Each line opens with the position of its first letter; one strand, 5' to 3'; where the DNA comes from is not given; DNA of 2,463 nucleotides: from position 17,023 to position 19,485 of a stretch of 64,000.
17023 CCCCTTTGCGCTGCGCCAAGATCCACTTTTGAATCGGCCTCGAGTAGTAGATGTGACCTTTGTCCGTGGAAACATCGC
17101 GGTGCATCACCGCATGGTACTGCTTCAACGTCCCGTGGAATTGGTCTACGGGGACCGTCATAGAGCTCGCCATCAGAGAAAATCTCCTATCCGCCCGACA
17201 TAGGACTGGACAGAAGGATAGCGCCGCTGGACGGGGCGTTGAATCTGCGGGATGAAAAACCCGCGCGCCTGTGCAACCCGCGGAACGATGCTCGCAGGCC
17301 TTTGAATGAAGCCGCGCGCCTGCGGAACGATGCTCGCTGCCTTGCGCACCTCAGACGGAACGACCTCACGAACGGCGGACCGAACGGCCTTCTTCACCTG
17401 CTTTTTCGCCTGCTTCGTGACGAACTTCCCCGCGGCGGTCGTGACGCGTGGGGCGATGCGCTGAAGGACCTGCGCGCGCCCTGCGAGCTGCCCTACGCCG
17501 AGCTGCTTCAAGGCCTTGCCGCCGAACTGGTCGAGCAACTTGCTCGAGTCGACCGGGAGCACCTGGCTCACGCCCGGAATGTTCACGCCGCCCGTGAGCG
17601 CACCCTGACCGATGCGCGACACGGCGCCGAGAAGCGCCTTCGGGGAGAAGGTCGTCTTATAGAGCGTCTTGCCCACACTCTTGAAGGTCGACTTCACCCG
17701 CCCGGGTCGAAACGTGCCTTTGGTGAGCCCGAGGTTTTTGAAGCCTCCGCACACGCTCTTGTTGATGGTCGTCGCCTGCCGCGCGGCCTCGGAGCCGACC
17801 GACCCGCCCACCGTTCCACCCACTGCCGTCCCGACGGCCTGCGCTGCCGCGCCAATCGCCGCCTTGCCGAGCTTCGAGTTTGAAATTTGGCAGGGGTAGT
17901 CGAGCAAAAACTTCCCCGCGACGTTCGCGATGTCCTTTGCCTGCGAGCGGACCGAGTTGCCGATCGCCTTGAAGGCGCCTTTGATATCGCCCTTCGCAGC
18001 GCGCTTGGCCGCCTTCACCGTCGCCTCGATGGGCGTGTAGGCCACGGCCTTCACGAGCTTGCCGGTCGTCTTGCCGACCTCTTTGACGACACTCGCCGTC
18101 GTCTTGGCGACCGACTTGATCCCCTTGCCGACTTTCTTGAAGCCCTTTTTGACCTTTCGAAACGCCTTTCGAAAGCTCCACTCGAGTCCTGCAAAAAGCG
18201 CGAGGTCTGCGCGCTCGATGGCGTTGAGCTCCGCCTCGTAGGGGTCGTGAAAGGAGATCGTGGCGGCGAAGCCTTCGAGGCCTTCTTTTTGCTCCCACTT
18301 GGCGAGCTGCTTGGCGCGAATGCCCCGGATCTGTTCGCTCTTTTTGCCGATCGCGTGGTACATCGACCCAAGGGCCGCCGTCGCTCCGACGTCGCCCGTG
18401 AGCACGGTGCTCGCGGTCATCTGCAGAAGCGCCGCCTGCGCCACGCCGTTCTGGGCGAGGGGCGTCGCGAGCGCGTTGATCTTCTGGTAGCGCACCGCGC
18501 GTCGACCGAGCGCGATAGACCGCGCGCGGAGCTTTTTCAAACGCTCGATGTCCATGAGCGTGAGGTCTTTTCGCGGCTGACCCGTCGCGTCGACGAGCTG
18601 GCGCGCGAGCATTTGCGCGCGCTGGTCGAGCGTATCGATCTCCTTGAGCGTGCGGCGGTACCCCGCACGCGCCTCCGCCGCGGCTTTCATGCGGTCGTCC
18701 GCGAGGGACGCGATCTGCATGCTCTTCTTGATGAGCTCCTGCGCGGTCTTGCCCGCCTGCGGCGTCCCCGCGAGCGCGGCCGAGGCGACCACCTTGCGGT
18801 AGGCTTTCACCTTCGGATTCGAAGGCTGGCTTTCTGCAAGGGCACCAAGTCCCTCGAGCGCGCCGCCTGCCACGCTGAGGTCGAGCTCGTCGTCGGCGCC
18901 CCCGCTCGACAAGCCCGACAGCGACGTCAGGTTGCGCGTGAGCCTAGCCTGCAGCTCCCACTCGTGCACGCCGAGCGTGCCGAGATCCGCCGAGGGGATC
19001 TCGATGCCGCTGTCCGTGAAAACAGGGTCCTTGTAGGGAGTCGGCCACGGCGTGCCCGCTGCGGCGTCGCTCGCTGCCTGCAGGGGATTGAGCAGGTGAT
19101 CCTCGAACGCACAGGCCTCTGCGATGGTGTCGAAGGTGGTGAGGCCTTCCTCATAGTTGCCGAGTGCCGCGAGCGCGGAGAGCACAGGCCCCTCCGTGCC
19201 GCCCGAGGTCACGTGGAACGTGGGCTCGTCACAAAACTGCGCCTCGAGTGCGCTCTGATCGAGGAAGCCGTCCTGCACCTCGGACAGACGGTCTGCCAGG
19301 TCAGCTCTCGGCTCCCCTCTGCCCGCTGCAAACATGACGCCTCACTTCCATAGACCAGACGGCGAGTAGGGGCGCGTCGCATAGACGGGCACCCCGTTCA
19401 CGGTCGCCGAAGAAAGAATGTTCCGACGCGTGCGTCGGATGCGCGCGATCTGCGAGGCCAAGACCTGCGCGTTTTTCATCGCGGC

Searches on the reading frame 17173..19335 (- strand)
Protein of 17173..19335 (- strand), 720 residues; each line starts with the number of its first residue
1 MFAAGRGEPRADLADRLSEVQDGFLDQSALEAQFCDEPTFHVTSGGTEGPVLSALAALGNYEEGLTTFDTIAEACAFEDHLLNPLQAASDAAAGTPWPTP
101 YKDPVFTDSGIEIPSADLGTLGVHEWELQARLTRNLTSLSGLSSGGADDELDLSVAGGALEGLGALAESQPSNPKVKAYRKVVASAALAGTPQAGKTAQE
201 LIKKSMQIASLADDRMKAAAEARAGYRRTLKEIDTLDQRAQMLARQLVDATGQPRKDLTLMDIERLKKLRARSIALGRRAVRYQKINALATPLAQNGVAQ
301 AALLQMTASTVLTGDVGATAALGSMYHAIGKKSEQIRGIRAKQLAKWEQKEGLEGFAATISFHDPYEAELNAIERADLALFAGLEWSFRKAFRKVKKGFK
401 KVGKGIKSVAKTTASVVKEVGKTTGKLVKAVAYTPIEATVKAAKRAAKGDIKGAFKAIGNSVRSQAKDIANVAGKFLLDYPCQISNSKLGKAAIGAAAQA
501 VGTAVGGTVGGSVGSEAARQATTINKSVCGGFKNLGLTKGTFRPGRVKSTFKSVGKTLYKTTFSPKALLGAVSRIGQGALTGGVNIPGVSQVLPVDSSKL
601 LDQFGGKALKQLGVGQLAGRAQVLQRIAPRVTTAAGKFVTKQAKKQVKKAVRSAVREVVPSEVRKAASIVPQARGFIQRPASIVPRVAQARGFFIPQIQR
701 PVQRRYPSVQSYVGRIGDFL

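Call 7: search_protein_families(library=phrogs, proteins=[window:17173-19335:-], max_evalue=0.001)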
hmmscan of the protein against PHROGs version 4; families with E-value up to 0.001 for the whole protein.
window:17173-19335:- (720 aa): 0 families

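Call 32: search_protein_families(library=pfam, proteins=[window:17173-19335:-], max_evalue=0.01)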
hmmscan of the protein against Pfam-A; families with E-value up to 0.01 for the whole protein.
window:17173-19335:- (720 aa): 0 families

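Call 79: search_dna_similar(query=window:17173-19335:-, collection=phages, mode=protein, max_rows=6, max_evalue=0.001)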
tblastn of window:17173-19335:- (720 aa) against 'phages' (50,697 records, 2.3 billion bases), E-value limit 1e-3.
No match.
